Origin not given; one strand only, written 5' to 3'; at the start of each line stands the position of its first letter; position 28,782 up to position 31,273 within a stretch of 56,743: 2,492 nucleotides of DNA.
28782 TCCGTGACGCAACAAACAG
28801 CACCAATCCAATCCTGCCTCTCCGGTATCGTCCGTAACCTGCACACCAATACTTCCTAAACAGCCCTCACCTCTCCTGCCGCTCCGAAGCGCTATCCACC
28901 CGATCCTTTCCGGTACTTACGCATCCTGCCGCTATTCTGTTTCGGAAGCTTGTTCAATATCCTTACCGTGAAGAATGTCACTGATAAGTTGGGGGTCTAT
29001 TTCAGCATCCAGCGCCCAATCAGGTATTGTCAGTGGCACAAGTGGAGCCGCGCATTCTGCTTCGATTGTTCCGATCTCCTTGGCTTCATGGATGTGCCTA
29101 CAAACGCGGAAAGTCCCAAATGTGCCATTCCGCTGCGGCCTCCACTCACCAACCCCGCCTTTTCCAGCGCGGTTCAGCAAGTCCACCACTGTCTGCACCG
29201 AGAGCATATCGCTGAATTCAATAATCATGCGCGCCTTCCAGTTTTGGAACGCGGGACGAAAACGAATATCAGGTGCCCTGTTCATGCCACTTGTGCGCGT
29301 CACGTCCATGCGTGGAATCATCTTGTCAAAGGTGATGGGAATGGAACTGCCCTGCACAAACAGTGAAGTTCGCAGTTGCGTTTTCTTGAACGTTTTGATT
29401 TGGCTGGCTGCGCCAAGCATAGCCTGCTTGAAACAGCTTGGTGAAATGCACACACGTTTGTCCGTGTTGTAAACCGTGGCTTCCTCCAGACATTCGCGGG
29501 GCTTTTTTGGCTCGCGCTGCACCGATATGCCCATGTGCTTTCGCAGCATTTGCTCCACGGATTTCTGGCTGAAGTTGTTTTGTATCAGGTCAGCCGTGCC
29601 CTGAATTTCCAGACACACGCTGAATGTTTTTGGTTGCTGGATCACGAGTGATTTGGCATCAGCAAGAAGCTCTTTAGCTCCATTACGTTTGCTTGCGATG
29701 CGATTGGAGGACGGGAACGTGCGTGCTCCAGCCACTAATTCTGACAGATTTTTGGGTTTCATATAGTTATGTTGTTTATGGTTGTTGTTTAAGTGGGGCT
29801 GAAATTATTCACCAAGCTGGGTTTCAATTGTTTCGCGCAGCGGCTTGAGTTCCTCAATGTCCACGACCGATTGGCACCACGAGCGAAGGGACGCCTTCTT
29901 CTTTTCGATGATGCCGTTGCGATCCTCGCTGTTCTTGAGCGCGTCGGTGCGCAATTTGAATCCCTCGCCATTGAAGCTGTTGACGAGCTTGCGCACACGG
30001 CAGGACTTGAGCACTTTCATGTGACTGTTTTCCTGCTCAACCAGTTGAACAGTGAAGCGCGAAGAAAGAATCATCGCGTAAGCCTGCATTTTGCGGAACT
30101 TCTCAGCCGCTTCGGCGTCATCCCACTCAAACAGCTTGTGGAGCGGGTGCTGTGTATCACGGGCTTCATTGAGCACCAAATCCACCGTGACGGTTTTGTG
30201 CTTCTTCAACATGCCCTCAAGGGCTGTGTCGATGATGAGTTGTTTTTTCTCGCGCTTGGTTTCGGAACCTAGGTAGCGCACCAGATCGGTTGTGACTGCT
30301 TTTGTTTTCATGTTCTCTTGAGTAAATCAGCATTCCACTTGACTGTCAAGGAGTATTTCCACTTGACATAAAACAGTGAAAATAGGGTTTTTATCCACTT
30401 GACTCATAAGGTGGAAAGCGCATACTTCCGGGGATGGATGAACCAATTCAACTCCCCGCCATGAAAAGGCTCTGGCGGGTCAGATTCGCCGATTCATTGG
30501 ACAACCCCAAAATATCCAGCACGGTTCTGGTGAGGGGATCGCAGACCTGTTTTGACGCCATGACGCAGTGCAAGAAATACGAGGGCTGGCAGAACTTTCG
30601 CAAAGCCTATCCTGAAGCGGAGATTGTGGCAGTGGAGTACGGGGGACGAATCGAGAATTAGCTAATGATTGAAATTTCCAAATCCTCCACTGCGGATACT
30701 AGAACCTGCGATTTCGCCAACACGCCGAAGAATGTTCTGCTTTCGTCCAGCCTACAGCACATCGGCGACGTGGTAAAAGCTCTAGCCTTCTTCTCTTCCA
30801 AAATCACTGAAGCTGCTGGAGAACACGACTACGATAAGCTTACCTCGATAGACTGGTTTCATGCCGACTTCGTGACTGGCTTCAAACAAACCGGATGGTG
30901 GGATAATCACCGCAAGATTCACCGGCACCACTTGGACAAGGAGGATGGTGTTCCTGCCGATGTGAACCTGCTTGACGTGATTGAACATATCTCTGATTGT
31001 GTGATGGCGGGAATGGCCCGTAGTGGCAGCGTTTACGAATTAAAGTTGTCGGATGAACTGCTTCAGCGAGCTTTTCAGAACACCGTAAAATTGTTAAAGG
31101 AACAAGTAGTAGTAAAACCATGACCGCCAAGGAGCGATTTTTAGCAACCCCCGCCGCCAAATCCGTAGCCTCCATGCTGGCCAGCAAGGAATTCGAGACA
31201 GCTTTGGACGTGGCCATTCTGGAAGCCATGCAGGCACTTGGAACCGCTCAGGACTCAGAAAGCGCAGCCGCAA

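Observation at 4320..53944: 11-mer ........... marks operon starts about 30 nt from start codons (candidate leaderless units)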

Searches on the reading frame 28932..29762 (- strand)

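Call 7: search_protein_families(library=pfam, proteins=[window:28932-29762:-])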
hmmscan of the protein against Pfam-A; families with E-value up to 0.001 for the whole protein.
window:28932-29762:- (276 aa): 0 families

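Call 8: search_protein_families(library=phrogs, proteins=[window:28932-29762:-])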
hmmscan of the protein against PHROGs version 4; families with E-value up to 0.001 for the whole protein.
window:28932-29762:- (276 aa): 1 family
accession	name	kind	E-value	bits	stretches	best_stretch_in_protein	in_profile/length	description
phrog_4652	-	unknown function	2e-15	58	1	51-220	8-189/194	-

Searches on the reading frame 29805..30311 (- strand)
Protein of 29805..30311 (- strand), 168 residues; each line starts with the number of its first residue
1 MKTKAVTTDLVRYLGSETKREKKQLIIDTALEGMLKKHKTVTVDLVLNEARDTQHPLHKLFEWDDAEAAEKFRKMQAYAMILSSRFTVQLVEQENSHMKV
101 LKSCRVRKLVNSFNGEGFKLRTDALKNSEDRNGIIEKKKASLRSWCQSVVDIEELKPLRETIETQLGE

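Call 7: search_protein_families(library=pfam, proteins=[window:29805-30311:-])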
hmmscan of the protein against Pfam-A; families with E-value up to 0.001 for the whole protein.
window:29805-30311:- (168 aa): 0 families

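Call 8: search_protein_families(library=phrogs, proteins=[window:29805-30311:-])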
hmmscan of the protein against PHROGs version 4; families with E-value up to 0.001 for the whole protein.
window:29805-30311:- (168 aa): 1 family
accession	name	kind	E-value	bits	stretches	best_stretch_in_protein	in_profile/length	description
phrog_15946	-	unknown function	1.5e-15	58.8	1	27-156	11-134/151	-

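Call 76: search_solved_structures(query=window:29805-30311:-, max_evalue=1)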
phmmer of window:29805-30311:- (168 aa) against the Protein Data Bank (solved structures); distinct sequences matched with E-value up to 1: 0.

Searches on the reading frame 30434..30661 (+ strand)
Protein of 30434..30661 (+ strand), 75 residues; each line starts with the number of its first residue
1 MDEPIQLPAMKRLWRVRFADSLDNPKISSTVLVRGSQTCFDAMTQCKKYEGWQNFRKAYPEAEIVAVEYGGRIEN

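Call 7: search_protein_families(library=pfam, proteins=[window:30434-30661:+])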
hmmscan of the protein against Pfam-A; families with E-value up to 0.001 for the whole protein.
window:30434-30661:+ (75 aa): 0 families

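Call 8: search_protein_families(library=phrogs, proteins=[window:30434-30661:+])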
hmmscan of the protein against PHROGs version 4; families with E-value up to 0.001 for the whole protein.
window:30434-30661:+ (75 aa): 0 families

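Call 75: search_solved_structures(query=window:30434-30661:+, max_evalue=1)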
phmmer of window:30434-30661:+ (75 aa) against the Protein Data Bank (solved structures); distinct sequences matched with E-value up to 1: 0.

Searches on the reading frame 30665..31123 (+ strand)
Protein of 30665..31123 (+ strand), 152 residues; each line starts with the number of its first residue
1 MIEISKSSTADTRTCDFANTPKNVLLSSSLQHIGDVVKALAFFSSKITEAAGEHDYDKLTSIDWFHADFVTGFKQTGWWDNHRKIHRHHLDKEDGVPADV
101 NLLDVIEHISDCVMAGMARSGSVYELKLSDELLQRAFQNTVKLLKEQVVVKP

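Call 30: search_protein_families(library=pfam, max_evalue=0.01, proteins=[window:30665-31123:+])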
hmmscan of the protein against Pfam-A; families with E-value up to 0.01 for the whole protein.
window:30665-31123:+ (152 aa): 1 family
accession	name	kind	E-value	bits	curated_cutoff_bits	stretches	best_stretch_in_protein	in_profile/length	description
PF18907.5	DUF5662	-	0.004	17.2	27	0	79-124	75-124/156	Family of unknown function (DUF5662)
